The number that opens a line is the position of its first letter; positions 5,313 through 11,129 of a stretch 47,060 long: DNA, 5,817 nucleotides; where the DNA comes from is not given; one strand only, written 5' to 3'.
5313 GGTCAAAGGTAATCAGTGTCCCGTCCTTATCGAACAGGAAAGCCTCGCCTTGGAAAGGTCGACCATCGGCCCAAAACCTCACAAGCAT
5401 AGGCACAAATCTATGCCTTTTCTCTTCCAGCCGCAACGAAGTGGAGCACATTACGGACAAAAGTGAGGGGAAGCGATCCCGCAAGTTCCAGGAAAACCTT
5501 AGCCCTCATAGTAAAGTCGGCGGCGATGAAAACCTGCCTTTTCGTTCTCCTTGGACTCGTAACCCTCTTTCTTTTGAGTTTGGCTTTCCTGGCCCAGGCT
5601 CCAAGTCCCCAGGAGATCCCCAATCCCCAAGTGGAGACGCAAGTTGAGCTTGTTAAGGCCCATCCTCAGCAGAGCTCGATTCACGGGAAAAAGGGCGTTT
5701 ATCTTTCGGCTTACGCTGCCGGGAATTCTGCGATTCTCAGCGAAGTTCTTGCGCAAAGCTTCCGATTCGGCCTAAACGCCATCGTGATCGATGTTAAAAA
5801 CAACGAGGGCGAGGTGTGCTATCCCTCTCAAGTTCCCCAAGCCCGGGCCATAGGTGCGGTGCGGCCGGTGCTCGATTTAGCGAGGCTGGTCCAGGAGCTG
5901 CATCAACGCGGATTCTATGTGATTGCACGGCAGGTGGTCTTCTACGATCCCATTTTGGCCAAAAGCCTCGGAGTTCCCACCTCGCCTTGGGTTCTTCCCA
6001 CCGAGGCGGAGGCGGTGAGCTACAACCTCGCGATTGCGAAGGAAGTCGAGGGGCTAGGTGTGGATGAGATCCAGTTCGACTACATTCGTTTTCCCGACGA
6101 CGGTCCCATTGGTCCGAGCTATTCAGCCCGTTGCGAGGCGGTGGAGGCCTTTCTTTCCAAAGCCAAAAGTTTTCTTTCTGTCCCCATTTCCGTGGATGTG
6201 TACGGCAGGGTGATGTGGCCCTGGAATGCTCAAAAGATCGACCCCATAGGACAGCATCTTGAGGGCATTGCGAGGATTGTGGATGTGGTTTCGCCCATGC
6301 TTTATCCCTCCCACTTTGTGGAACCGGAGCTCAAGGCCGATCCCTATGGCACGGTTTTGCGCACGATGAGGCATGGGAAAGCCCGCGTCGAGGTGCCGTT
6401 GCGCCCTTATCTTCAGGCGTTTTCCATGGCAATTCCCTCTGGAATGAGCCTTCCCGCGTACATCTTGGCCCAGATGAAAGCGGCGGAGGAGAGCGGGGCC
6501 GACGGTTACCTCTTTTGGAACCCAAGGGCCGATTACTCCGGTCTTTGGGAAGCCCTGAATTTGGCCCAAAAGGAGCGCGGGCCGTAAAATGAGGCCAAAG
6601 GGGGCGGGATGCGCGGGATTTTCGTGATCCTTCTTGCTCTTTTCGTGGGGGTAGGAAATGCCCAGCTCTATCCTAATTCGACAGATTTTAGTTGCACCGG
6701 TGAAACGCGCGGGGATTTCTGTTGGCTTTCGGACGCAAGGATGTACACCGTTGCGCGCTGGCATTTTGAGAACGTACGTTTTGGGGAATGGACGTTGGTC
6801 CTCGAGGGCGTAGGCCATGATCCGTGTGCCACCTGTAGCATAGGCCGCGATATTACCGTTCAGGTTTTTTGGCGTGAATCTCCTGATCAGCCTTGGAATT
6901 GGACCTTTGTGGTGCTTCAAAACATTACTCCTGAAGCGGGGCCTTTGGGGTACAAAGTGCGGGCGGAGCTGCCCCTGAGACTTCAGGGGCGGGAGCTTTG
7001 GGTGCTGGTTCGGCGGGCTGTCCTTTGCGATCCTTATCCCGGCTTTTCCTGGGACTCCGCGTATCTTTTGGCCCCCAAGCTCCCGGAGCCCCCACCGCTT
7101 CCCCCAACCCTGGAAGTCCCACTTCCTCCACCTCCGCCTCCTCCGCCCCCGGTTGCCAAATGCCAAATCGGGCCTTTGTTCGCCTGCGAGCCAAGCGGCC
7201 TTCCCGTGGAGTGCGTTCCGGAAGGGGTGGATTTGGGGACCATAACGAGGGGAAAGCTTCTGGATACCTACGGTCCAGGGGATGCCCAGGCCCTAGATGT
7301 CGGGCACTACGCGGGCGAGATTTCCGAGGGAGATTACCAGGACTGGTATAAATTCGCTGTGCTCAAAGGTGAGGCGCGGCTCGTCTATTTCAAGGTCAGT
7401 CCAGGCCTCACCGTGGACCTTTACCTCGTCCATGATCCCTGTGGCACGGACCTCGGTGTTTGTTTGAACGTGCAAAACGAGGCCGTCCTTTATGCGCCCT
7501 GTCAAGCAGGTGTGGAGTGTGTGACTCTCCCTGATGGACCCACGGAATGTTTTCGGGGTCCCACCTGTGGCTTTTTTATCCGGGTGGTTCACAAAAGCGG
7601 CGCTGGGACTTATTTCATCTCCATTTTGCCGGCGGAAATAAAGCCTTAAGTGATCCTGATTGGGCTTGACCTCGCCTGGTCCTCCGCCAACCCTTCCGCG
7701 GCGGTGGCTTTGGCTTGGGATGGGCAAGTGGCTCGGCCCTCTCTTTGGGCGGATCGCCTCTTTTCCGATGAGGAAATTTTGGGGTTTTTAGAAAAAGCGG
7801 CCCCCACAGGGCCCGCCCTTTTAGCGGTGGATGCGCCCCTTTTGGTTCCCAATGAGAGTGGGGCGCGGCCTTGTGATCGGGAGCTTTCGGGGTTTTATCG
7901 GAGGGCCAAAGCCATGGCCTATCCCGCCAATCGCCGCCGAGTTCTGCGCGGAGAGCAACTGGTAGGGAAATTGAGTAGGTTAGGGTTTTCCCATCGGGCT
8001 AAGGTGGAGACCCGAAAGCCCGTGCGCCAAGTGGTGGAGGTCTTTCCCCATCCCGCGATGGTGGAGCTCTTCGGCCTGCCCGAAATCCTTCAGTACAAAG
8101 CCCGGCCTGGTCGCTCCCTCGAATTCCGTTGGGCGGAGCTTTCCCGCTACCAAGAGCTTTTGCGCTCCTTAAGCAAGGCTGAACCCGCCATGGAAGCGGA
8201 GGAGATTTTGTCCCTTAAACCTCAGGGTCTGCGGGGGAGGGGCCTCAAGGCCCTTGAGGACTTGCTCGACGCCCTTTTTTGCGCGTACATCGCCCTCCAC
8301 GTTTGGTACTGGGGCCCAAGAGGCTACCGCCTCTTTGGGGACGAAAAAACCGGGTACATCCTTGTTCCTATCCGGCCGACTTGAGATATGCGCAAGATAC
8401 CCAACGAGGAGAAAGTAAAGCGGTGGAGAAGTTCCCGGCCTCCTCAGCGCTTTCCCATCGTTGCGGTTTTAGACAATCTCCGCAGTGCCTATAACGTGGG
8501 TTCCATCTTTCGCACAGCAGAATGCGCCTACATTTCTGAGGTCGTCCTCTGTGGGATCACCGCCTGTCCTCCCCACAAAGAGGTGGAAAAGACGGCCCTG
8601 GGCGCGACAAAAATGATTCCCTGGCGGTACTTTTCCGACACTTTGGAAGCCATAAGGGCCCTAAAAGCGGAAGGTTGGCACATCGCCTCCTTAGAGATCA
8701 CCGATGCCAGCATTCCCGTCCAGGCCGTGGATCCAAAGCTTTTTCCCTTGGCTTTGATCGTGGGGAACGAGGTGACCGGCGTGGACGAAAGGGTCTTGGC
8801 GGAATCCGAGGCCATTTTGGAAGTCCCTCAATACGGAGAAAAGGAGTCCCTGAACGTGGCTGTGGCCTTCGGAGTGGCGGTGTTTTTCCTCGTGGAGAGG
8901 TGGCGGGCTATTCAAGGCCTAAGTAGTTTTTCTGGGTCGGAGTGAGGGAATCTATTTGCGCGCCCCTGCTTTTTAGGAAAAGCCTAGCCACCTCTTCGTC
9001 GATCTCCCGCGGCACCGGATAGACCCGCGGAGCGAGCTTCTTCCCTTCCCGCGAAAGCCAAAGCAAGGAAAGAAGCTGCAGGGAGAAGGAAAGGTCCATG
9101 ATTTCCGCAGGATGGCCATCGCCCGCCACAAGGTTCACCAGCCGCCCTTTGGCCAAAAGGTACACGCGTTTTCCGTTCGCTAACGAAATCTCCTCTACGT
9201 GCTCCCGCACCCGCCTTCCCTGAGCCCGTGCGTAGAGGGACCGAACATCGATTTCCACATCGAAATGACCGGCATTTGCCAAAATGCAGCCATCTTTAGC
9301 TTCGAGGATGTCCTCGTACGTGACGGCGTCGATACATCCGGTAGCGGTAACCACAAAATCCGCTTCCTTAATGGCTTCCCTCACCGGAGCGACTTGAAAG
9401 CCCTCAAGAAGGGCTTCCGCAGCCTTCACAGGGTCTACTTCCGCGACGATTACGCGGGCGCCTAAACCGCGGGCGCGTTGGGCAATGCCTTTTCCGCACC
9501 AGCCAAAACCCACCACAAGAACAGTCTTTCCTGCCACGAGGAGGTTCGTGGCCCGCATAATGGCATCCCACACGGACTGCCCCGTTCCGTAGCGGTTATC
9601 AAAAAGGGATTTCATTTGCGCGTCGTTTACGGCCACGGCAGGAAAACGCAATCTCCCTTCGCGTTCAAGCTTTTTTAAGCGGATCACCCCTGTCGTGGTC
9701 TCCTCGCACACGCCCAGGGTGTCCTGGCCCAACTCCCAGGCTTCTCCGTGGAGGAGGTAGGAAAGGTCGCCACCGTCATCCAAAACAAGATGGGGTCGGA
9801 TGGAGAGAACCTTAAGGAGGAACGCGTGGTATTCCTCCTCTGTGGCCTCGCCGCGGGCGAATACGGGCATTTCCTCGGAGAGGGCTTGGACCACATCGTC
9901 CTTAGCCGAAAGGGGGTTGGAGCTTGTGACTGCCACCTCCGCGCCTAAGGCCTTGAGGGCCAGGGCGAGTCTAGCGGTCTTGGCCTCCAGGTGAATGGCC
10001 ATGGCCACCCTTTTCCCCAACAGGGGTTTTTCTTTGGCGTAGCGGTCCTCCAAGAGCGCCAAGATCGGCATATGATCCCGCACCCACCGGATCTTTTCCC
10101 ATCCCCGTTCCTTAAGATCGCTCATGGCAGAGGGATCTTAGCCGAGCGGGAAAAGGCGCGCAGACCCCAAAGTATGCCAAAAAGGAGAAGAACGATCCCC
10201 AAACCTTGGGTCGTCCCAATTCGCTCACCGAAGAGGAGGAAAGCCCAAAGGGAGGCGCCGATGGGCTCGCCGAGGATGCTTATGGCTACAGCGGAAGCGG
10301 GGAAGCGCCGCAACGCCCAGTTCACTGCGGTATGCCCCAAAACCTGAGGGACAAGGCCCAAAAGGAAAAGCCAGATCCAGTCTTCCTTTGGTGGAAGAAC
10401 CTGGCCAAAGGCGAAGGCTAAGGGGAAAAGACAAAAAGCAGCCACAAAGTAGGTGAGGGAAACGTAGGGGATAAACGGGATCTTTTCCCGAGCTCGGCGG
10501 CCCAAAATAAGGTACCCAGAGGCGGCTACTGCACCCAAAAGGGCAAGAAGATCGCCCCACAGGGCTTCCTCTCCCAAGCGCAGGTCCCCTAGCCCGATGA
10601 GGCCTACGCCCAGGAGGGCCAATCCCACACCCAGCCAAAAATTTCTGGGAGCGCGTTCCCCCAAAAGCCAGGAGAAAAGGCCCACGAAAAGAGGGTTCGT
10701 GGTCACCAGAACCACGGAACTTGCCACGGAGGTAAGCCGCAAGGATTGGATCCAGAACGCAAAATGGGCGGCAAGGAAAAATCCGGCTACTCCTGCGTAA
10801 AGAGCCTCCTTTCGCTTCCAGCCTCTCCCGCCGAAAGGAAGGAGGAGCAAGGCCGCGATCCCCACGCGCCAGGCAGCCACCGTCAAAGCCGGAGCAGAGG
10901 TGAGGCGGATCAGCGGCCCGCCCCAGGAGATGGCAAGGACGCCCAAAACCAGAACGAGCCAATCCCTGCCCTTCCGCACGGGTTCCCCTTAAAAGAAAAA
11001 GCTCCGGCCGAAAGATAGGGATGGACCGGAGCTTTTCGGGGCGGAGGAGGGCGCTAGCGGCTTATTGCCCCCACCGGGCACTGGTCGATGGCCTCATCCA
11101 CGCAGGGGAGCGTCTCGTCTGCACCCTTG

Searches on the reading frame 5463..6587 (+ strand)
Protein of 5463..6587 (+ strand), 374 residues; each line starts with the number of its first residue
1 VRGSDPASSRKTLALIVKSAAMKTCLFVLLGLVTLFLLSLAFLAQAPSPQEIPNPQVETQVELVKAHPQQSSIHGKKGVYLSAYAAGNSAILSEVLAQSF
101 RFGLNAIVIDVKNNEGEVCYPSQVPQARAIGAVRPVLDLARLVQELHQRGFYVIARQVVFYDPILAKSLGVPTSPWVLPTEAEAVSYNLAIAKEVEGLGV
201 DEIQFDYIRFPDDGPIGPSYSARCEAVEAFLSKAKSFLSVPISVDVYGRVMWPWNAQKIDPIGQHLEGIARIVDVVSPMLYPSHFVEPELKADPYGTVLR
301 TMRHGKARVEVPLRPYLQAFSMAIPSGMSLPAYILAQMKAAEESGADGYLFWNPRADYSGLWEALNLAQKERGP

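Call 55: search_protein_families(library=pfam, max_evalue=0.00001, proteins=[window:5463-6587:+])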
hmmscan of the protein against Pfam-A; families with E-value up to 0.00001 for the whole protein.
window:5463-6587:+ (374 aa): 1 family
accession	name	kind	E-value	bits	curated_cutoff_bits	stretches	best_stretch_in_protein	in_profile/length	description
PF13200.12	DUF4015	-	1.8e-67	228.2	27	1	78-358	1-313/313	Putative glycosyl hydrolase domain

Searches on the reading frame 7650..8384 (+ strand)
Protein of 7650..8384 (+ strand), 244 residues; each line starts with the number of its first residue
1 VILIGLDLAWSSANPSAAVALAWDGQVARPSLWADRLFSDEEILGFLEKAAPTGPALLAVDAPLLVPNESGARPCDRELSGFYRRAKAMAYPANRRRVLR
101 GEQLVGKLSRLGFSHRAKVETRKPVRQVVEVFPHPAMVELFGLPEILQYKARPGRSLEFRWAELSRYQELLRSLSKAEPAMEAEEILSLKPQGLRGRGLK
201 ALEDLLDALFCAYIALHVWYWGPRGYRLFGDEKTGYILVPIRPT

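Call 55: search_protein_families(library=pfam, max_evalue=0.00001, proteins=[window:7650-8384:+])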
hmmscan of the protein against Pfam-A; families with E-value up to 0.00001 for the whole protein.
window:7650-8384:+ (244 aa): 1 family
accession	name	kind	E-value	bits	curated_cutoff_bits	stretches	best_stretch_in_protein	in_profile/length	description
PF04250.19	DUF429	-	4.9e-24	85.7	23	1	6-219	2-201/214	Protein of unknown function (DUF429)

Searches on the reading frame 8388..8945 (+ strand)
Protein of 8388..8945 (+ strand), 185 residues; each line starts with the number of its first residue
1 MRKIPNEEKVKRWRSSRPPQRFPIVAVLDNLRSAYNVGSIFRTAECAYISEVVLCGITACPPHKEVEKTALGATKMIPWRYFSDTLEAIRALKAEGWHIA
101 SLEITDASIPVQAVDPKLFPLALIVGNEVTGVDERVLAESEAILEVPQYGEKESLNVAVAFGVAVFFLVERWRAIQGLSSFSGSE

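Call 55: search_protein_families(library=pfam, max_evalue=0.00001, proteins=[window:8388-8945:+])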
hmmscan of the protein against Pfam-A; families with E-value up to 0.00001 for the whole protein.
window:8388-8945:+ (185 aa): 1 family
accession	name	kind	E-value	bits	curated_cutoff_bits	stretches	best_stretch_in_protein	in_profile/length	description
PF00588.24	SpoU_methylase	-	1.1e-29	103.8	29.7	1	24-165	2-141/142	SpoU rRNA Methylase family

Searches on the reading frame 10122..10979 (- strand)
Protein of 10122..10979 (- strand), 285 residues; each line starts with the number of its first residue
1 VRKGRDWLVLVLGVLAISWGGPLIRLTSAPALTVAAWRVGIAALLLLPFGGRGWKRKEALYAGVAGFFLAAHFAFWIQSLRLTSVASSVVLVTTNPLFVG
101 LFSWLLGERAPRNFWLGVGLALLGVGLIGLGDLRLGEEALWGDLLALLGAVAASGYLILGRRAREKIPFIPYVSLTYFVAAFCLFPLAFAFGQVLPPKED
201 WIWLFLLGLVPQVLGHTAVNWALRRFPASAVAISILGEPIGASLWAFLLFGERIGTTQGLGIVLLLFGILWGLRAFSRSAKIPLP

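Call 55: search_protein_families(library=pfam, max_evalue=0.00001, proteins=[window:10122-10979:-])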
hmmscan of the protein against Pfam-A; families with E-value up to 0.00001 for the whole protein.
window:10122-10979:- (285 aa): 1 family
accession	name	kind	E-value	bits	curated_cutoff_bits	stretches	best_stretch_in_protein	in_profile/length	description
PF00892.27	EamA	-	1.1e-37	129.7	28.2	2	140-270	1-131/135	EamA-like transporter family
